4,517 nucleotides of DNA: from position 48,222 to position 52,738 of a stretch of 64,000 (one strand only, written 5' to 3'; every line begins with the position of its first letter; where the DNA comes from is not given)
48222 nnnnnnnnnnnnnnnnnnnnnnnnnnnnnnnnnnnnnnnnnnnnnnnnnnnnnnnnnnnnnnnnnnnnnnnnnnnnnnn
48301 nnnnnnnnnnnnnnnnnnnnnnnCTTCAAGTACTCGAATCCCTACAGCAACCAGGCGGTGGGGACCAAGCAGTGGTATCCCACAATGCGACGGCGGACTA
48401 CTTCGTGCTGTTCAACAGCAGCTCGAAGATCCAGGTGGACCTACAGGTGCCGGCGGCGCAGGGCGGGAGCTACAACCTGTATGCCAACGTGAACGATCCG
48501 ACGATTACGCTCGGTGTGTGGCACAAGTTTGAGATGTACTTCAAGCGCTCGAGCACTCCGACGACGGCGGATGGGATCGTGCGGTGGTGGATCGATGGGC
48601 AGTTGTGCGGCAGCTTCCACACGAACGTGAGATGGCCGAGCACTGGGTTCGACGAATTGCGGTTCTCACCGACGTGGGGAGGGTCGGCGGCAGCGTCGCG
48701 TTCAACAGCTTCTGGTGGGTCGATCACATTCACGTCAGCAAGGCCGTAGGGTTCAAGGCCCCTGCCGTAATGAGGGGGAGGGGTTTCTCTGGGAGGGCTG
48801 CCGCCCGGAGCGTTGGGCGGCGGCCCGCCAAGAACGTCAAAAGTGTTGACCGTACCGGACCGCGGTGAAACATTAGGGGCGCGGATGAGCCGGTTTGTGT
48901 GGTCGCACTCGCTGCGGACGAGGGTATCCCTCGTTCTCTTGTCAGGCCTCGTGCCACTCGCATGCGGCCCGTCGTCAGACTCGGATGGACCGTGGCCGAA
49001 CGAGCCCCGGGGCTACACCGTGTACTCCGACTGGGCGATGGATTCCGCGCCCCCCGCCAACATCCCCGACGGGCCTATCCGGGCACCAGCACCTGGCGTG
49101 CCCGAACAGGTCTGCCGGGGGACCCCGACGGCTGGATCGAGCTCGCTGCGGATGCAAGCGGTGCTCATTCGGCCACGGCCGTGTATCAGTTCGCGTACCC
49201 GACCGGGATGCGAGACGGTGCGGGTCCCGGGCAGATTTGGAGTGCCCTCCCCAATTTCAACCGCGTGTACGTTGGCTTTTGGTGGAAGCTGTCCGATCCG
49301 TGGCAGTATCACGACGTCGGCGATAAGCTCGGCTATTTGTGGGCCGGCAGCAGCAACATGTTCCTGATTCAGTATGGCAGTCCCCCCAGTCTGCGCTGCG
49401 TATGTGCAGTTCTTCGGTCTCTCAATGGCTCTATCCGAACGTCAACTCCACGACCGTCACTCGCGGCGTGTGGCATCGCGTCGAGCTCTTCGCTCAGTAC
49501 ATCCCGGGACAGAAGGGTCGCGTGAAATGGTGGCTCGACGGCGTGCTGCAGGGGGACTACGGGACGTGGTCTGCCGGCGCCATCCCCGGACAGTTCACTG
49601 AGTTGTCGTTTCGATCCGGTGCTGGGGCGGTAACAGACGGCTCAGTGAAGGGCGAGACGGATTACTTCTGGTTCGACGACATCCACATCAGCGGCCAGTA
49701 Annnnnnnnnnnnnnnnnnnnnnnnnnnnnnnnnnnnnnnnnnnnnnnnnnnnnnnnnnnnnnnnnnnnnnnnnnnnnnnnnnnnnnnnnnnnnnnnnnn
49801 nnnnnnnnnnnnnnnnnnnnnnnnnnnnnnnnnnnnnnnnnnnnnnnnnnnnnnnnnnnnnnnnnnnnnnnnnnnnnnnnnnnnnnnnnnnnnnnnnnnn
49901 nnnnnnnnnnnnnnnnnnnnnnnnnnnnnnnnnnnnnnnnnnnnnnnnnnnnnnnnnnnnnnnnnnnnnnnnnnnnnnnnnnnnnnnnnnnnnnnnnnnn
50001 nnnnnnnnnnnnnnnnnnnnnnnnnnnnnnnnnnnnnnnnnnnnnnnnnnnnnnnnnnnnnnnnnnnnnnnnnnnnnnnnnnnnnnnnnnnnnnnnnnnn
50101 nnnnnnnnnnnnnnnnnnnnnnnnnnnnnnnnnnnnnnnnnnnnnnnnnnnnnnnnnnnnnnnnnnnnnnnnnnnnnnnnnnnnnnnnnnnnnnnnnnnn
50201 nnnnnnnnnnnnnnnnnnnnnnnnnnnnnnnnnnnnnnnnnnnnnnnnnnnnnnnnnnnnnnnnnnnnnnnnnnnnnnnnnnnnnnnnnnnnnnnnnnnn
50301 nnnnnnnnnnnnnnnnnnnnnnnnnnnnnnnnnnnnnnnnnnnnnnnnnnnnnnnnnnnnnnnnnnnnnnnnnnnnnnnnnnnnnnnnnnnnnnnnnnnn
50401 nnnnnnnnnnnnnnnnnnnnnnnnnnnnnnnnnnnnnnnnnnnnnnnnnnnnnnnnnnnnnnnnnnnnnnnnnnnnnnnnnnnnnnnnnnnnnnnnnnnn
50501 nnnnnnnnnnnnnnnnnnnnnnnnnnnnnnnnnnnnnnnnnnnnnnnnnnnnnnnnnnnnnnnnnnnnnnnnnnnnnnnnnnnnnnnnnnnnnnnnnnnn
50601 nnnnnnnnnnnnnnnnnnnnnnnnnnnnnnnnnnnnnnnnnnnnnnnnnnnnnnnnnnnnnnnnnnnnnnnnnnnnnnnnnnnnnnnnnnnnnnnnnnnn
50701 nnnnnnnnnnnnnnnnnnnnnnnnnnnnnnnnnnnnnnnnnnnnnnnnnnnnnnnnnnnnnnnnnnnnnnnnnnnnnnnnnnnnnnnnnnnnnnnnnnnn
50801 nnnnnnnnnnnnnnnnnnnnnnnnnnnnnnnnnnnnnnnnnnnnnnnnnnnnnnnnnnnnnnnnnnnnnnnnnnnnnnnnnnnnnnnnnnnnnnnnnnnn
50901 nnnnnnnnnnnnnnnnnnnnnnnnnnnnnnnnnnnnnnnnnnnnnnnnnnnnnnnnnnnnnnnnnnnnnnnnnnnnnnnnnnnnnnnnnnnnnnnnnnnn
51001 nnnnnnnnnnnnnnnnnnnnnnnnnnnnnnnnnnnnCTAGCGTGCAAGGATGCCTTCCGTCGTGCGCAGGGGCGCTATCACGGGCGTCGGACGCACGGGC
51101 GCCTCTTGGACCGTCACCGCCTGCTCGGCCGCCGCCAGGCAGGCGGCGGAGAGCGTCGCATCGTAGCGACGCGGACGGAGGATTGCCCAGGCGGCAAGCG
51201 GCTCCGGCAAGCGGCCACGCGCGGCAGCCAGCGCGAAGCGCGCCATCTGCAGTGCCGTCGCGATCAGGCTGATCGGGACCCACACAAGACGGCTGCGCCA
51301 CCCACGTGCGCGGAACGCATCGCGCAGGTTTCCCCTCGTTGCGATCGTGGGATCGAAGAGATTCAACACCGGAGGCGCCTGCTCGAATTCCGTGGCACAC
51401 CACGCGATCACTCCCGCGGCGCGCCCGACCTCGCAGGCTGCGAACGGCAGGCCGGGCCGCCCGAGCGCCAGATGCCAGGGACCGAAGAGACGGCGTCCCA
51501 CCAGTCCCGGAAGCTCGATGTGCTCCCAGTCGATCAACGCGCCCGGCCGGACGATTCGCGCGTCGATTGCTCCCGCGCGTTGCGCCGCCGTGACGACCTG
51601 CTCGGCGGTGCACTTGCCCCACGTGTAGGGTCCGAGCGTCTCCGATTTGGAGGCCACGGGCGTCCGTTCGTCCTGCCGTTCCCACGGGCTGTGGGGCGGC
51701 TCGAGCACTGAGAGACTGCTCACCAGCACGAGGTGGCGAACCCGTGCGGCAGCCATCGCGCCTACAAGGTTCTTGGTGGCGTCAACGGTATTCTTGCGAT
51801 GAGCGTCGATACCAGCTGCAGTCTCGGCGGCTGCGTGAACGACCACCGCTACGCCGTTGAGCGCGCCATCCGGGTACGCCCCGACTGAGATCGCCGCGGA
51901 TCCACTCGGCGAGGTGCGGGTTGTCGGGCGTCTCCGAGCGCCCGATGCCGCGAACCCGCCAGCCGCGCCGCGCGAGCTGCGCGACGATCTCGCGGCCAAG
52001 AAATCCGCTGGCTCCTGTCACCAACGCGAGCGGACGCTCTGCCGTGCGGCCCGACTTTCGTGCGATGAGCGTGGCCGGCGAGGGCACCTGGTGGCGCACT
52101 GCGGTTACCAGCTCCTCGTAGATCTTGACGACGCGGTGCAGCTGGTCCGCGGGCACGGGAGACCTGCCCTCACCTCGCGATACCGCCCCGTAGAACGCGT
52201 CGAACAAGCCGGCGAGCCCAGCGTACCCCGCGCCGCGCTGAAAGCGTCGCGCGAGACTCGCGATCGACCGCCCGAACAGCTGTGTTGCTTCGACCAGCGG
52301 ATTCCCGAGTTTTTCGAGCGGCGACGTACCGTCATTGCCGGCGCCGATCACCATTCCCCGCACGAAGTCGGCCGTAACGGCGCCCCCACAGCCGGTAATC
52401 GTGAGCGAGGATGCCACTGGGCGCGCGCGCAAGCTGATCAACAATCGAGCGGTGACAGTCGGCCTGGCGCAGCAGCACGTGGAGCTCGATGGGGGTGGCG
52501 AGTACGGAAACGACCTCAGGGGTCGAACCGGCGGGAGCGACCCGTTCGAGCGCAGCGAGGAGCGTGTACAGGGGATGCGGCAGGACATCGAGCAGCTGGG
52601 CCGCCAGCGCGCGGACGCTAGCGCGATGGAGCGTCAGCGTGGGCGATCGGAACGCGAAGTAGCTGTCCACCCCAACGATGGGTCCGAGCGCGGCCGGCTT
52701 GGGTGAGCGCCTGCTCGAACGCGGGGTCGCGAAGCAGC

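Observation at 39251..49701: Candidate new module: four c-di-GMP-riboswitch-associated lipoproteins (Ig-like repeats plus lyase-like jelly rolls) inserted in the middle of an EPS biosynthesis locus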

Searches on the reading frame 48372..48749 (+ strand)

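Call 6: search_protein_families(library=pfam, max_evalue=0.01, proteins=[window:48372-48749:+])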
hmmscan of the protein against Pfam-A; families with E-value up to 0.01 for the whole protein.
window:48372-48749:+ (125 aa): 1 family
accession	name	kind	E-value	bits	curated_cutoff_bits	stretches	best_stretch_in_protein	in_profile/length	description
PF14099.13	Polysacc_lyase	-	0.00033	21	29.9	1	28-78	123-170/210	Polysaccharide lyase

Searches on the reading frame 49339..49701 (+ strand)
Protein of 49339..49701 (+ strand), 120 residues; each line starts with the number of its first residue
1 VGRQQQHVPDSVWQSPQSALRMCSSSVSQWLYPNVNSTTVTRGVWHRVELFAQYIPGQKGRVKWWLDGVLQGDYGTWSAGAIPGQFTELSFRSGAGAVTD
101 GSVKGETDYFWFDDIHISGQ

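Call 6: search_protein_families(library=pfam, max_evalue=0.01, proteins=[window:49339-49701:+])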
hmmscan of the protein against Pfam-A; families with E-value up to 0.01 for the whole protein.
window:49339-49701:+ (120 aa): 1 family
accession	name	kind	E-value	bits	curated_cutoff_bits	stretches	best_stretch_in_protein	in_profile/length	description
PF14099.13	Polysacc_lyase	-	8.5e-07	29.5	29.9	1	14-98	114-196/210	Polysaccharide lyase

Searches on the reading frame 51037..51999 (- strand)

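Call 38: search_protein_families(library=pfam, max_evalue=0.00001, proteins=[window:51037-51999:-])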
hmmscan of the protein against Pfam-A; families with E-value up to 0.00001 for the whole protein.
window:51037-51999:- (320 aa): 4 families
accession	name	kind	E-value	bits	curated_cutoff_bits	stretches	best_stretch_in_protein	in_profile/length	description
PF13460.12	NAD_binding_10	-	5.8e-10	39.8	27.2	1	46-159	57-150/184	NAD(P)H-binding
PF01370.27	Epimerase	-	7.8e-09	35.7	20.9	1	49-153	64-170/240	NAD dependent epimerase/dehydratase family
PF07993.18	NAD_binding_4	-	3.8e-08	33.2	20.1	1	49-156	88-208/258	Male sterility protein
PF01073.25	3Beta_HSD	-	6.2e-07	29.2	22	1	45-140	62-161/280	3-beta hydroxysteroid dehydrogenase/isomerase family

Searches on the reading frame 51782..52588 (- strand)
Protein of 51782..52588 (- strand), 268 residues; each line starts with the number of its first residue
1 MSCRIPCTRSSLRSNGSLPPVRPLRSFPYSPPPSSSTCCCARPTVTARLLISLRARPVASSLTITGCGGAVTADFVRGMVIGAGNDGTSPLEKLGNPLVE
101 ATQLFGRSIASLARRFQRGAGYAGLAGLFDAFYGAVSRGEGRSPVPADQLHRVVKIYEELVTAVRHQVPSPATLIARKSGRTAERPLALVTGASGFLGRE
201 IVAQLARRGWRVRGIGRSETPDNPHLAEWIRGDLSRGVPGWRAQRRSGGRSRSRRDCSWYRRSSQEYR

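Call 38: search_protein_families(library=pfam, max_evalue=0.00001, proteins=[window:51782-52588:-])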
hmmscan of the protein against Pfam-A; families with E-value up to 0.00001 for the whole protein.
window:51782-52588:- (268 aa): 1 family
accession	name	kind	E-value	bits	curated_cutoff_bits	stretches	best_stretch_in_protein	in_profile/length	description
PF01370.27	Epimerase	-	1.3e-06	28.5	20.9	1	188-235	1-51/240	NAD dependent epimerase/dehydratase family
